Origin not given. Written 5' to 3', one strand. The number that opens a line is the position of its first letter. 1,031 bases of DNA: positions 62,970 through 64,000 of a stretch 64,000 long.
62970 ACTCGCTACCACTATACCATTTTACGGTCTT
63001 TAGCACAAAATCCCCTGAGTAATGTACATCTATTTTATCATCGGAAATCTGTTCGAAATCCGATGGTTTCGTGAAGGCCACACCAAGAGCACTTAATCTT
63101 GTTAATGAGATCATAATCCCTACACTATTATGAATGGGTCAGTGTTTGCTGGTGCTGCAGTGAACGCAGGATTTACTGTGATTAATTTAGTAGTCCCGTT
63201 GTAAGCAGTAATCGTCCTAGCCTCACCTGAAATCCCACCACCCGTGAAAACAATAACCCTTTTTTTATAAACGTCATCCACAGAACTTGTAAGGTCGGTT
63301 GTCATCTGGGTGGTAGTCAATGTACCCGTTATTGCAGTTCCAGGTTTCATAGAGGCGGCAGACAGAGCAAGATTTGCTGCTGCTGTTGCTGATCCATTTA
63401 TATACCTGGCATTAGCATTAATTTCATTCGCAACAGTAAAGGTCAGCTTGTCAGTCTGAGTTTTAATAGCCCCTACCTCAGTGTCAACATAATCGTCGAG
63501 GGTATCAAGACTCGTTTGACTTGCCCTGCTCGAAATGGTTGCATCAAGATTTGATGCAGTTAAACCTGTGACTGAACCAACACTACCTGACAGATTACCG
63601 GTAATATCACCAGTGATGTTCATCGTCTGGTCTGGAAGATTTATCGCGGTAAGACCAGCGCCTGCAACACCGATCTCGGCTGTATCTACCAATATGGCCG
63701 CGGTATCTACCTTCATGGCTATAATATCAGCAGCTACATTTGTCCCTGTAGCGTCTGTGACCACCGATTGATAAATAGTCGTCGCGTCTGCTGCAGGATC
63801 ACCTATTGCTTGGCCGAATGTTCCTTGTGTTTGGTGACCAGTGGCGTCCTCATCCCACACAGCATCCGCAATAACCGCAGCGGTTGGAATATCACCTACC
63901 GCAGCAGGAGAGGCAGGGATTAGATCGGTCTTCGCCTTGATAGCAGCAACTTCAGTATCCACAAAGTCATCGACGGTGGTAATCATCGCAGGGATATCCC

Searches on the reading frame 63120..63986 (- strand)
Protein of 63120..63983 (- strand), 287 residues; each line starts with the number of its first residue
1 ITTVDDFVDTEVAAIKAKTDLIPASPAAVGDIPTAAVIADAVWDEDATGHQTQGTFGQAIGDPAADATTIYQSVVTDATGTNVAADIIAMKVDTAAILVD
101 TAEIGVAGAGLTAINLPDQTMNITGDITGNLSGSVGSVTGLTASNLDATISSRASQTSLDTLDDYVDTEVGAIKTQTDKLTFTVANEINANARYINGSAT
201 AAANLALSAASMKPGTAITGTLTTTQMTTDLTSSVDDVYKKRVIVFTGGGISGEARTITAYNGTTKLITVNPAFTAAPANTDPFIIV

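Call 21: find_encoding_contigs(protein=window:63120-63983:-, flank=10000, max_places=3)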
Protein window:63120-63983:- (287 aa): no gene with exactly this product is on record in the collection.

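Call 24: find_encoding_contigs(protein=window:63123-63986:-, flank=10000, max_places=2)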
Protein window:63123-63986:- (288 aa): no gene with exactly this product is on record in the collection.
